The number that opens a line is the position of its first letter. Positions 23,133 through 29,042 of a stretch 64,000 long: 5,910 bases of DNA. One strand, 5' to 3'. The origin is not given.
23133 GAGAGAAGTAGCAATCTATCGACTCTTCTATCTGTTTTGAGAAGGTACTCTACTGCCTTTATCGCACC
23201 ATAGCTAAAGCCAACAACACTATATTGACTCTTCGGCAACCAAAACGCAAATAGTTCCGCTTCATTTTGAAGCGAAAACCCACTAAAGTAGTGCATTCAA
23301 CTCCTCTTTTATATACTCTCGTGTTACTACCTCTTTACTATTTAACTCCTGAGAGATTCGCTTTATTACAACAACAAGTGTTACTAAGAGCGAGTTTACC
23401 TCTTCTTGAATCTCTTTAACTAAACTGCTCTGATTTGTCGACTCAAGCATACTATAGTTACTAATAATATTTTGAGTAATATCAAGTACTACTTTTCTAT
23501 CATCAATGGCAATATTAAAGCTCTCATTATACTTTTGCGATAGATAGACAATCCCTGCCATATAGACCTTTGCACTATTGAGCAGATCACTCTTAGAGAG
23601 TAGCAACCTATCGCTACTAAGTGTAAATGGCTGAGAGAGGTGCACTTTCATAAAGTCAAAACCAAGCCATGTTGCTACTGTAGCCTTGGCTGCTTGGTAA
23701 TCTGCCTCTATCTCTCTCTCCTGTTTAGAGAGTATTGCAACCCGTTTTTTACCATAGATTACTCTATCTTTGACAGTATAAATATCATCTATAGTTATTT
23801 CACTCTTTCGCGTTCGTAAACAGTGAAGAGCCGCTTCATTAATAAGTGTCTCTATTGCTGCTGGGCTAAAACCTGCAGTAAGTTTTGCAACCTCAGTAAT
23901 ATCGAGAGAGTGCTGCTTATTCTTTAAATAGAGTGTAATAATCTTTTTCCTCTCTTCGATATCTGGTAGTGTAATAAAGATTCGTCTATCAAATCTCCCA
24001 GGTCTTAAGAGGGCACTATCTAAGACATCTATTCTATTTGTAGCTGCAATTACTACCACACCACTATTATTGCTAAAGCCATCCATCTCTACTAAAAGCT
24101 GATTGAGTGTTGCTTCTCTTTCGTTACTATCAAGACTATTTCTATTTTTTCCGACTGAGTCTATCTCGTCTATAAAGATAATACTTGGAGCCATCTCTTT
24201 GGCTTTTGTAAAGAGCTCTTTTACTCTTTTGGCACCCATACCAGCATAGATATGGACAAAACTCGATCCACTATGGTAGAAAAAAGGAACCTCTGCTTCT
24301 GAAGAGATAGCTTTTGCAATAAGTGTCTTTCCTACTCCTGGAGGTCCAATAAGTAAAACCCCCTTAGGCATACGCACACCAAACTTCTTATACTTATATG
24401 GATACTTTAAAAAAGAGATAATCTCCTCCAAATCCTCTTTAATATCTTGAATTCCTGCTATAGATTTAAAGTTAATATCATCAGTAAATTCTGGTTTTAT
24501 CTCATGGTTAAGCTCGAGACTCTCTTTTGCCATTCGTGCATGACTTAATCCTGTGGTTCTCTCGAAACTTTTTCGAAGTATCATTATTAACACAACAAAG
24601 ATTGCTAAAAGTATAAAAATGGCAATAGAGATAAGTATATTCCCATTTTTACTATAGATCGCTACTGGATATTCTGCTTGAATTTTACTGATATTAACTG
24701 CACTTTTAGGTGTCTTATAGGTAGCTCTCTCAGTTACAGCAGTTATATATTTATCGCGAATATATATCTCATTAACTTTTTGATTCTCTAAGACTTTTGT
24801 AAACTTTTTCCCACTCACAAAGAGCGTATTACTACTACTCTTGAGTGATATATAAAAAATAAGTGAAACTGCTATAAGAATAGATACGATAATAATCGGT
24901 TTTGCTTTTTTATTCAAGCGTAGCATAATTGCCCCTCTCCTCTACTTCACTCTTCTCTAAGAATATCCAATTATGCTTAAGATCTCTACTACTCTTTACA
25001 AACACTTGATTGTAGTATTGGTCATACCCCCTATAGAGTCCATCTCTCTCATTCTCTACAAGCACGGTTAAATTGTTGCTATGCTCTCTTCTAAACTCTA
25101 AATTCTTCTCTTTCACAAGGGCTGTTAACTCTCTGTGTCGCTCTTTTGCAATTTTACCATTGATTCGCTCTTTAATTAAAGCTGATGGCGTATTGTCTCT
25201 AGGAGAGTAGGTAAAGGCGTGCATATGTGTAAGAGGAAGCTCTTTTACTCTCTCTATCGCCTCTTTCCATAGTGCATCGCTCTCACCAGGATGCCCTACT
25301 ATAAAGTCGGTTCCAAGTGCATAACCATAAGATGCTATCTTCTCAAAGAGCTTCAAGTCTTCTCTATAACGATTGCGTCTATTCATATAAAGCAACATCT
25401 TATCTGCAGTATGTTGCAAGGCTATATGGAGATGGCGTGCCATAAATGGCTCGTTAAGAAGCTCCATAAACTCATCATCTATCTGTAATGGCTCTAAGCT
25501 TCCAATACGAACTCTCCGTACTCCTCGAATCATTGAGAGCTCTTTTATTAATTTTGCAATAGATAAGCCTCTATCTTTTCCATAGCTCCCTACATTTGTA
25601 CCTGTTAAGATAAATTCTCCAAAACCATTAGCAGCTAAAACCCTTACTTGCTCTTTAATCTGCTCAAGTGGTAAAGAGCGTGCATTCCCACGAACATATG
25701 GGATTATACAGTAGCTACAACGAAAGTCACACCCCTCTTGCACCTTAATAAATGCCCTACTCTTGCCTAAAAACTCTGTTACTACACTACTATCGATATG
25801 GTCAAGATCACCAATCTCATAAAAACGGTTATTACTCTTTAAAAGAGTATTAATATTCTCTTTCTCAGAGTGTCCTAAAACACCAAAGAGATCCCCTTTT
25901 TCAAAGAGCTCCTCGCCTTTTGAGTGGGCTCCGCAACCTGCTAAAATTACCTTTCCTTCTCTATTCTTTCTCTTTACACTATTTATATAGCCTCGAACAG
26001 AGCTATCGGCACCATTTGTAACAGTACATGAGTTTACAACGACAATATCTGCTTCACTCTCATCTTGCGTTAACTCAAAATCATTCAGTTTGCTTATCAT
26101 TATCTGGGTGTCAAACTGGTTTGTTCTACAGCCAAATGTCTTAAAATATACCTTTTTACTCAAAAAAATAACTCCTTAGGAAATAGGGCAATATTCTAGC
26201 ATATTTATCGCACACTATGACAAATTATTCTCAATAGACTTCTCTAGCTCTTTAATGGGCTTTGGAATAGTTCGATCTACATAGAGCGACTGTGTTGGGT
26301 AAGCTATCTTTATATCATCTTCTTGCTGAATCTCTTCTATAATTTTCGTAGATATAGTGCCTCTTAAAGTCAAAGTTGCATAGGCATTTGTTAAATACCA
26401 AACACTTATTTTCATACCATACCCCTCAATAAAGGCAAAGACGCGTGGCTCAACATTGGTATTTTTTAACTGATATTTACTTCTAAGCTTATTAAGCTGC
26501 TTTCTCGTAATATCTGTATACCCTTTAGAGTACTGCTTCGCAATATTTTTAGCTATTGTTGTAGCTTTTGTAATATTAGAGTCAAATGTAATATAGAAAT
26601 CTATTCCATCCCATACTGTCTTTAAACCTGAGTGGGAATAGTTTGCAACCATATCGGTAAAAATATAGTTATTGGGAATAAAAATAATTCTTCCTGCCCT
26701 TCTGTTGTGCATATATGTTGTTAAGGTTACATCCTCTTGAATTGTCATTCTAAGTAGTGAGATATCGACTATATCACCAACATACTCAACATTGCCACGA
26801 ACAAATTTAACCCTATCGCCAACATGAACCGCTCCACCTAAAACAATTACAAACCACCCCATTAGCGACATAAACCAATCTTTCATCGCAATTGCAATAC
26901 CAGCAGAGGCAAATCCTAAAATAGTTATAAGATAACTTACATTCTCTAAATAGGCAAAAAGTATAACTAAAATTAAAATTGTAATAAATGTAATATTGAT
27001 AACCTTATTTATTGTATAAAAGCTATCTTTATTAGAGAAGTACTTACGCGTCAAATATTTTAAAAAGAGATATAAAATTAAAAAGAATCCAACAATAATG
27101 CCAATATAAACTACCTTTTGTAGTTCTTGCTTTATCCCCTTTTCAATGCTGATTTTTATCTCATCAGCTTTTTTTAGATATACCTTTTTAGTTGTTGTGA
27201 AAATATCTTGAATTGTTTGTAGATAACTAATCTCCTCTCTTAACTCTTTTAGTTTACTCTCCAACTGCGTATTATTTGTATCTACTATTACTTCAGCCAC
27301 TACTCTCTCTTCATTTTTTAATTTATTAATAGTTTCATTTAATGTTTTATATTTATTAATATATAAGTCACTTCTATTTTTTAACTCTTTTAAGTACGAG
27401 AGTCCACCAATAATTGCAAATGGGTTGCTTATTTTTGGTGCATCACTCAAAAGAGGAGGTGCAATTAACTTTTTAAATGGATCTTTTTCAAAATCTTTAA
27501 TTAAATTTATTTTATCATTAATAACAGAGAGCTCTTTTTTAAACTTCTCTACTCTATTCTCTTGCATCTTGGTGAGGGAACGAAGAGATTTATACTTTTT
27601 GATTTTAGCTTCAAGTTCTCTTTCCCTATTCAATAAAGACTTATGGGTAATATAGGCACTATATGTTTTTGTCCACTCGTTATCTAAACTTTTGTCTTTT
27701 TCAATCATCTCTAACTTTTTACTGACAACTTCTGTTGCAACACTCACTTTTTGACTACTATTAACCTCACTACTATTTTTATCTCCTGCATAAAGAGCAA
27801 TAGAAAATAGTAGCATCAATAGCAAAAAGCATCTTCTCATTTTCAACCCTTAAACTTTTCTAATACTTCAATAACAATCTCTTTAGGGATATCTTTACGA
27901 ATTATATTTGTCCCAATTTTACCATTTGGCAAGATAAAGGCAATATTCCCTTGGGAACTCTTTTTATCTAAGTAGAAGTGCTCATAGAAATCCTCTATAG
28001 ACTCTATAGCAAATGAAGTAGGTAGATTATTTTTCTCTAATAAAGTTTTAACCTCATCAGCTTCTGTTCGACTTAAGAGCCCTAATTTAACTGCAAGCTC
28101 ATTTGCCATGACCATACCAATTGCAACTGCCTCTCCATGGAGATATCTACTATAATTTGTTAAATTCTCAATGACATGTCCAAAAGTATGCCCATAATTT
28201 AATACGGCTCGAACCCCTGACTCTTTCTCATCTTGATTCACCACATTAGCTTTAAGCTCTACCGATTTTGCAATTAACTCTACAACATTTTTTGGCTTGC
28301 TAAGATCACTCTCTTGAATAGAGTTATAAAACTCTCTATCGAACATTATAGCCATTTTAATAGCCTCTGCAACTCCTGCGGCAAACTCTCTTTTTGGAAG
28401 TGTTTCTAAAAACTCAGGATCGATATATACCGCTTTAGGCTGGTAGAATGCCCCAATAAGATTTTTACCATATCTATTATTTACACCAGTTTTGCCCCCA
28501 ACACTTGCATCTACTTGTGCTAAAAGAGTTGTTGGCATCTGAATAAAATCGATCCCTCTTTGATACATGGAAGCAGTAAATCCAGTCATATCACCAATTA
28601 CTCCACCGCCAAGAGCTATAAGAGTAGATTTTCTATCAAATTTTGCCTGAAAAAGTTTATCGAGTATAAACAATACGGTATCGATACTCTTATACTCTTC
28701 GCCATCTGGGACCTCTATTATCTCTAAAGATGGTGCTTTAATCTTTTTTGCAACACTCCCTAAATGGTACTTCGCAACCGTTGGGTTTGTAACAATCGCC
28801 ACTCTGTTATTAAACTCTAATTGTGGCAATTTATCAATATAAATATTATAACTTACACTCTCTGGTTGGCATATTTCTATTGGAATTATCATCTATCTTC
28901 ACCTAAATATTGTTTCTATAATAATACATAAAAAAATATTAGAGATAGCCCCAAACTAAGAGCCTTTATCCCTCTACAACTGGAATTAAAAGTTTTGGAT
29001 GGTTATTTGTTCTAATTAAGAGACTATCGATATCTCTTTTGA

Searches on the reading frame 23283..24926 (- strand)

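Call 13: search_protein_families(library=pfam, proteins=[window:23283-24926:-], max_evalue=0.001)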
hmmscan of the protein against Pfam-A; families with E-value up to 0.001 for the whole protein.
window:23283-24926:- (547 aa): 8 families
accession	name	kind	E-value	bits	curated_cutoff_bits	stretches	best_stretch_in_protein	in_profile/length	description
PF00004.35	AAA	-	2.8e-45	154.4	21.2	1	190-319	1-130/131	ATPase family associated with various cellular activities (AAA)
PF17862.7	AAA_lid_3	-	4.3e-10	39.4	27.2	1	341-382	2-43/45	AAA+ lid domain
PF07728.20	AAA_5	-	4.5e-07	30.4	22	1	189-307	1-136/139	AAA domain (dynein-related subfamily)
PF20720.3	nSTAND3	-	5.5e-07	29.9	27.2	1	190-334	20-153/155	Novel STAND NTPase 3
PF05496.18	RuvB_N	-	2.1e-05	24.8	27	1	189-260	35-98/159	Holliday junction DNA helicase RuvB P-loop domain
PF06480.20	FtsH_ext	-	0.00025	21.7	25.5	1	11-76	2-63/103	FtsH Extracellular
PF13401.12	AAA_22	-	0.00029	21.6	27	0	190-224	8-37/130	AAA domain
PF13191.12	AAA_16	-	0.00083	20.3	32.6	0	187-223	24-63/167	AAA ATPase domain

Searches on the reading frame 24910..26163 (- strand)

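Call 13: search_protein_families(library=pfam, proteins=[window:24910-26163:-], max_evalue=0.001)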
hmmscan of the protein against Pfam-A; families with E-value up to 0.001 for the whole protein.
window:24910-26163:- (417 aa): 2 families
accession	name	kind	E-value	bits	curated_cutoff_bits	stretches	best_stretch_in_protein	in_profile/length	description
PF00919.26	UPF0004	-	7.3e-24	84.1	27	1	4-91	1-91/98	Uncharacterized protein family UPF0004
PF04055.27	Radical_SAM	-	2.8e-23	83.3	29.5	1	139-305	1-165/166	Radical SAM superfamily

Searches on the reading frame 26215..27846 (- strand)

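Call 13: search_protein_families(library=pfam, proteins=[window:26215-27846:-], max_evalue=0.001)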
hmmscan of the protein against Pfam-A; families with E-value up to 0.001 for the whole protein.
window:26215-27846:- (543 aa): 2 families
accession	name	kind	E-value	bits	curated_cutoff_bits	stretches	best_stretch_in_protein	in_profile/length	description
PF00924.24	MS_channel_2nd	-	1.8e-10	41.2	20.2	1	324-405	2-68/68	Mechanosensitive ion channel, beta-domain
PF21088.3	MS_channel_1st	-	1.8e-05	25.1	23.1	1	281-322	1-42/42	Mechanosensitive ion channel, transmembrane helices 2/3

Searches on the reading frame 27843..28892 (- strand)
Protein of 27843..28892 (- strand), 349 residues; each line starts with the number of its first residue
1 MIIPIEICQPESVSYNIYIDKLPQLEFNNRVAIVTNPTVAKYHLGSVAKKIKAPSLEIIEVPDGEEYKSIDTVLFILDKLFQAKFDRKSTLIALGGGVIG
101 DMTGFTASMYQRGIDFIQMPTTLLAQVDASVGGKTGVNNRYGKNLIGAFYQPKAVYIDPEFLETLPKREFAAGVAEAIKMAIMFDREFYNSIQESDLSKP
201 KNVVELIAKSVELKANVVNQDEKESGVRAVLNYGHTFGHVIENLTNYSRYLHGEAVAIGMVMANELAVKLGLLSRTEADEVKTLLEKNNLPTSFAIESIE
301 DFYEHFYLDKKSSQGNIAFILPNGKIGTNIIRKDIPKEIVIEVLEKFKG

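Call 13: search_protein_families(library=pfam, proteins=[window:27843-28892:-], max_evalue=0.001)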
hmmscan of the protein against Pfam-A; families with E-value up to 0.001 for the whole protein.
window:27843-28892:- (349 aa): 3 families
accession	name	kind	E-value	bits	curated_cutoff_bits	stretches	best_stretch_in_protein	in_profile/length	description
PF01761.26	DHQ_synthase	-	1.1e-50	170.5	24.2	1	59-171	2-114/115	3-dehydroquinate synthase N-terminal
PF24621.2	DHQS_C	-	5.8e-47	159.7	27.6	1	173-312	1-144/144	3-dehydroquinate synthase C-terminal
PF13685.12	Fe-ADH_2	-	3.1e-06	27.7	28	1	24-163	16-146/149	Iron-containing alcohol dehydrogenase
